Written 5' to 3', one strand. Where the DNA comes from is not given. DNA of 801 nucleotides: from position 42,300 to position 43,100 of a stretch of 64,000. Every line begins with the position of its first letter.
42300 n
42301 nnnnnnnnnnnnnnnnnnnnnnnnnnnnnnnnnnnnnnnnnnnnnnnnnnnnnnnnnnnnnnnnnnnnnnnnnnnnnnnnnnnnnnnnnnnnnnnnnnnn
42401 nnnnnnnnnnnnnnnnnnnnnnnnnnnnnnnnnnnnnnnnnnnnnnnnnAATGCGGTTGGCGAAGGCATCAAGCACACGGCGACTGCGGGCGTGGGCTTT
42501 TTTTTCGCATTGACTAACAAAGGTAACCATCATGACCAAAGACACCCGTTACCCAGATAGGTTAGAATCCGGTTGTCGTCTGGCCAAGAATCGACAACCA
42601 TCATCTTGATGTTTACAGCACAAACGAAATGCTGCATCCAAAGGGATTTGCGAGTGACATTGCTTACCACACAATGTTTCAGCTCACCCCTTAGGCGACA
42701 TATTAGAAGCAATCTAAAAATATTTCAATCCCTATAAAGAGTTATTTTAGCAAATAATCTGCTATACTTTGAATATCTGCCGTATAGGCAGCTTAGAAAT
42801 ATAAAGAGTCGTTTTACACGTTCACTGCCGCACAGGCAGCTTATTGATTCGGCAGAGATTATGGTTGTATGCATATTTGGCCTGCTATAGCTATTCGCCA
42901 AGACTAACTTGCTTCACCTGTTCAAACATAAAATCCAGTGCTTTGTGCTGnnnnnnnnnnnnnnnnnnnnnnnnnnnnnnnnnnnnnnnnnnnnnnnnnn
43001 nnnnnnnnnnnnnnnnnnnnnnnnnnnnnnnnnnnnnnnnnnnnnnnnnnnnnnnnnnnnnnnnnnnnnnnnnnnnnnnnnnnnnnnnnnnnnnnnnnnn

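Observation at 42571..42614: An array spacer is a perfect 32/32 self-match to the cas2-3 5' UTR, with a non-PAM flank (AA) and a stem-loop across it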

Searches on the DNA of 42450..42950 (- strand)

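Call 19: search_dna_similar(query=window:42534-42700:-, collection=plasmids, mode=distant, max_evalue=1, max_rows=15)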
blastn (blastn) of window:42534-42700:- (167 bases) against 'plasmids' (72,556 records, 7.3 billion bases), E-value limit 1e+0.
No match.

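Call 20: search_dna_similar(query=window:42534-42700:-, collection=phages, mode=distant, max_evalue=1, max_rows=15)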
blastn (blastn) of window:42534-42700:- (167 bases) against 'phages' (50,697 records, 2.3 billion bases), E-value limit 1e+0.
No match.

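Call 42: search_dna_similar(query=window:42534-42890:-, collection=phages, mode=distant, max_evalue=0.01, max_rows=8)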
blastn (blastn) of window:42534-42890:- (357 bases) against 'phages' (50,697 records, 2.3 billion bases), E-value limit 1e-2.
No match.

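Call 43: search_dna_similar(query=window:42534-42890:-, collection=plasmids, mode=distant, max_evalue=0.01, max_rows=8)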
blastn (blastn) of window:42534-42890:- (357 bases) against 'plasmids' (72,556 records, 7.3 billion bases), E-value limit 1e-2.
Records with a match: 11; places in all: 53; records where one place covers at least 80% of the query: 0.
Best place of each record, by identity: 95-99% 1; 80-90% 2; 60-80% 8.
By first word of the organism name: Acinetobacter 5; Legionella 4; Escherichia 1; Photobacterium 1.
By predicted mobility (MOB-suite, as given by PLSDB): conjugative 5; mobilizable 3; non-mobilizable 3.
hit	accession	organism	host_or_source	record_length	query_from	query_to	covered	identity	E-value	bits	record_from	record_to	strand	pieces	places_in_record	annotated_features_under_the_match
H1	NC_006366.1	Legionella pneumophila str. Lens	-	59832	48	136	25%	73.3%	5e-5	55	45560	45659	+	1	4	none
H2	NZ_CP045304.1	Legionella longbeachae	Homo sapiens,Sputum sample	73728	31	114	24%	76.0%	4e-6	60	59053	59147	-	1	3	none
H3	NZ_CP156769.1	Acinetobacter sp. ANC 7974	cattle,whole organism,cattle feces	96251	48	114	19%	82.4%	4e-6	109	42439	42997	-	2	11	none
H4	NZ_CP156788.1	Acinetobacter sp. ANC 7924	cattle,whole organism,cattle feces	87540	48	114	19%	81.9%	2e-3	99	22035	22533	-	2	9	none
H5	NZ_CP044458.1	Acinetobacter indicus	pigeon,stool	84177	46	114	19%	76.3%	2e-3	50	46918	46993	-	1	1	none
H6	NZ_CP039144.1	Acinetobacter sp. 10FS3-1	pig,feces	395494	46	114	19%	76.3%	2e-3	50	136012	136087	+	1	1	none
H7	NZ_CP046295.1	Acinetobacter lwoffii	Homo sapiens,clinical isolate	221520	48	114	19%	77.5%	2e-4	55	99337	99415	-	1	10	none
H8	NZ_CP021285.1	Legionella pneumophila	Homo sapiens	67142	48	114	19%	75.9%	5e-5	55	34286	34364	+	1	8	none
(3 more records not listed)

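Call 72: search_rna_families(source=window, start=42450, end=42950, threshold=evalue, max_evalue=1)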
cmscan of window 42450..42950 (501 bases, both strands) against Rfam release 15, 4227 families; matches with E-value up to 1: 2.
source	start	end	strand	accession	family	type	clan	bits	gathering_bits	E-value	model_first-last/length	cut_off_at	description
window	42820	42847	+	RF01317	CRISPR-DR4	Gene; CRISPR;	CL00014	34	35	5.8e-06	1-28/28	no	CRISPR RNA direct repeat element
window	42777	42799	+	RF01317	CRISPR-DR4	Gene; CRISPR;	CL00014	31.3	35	3.9e-05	6-28/28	no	CRISPR RNA direct repeat element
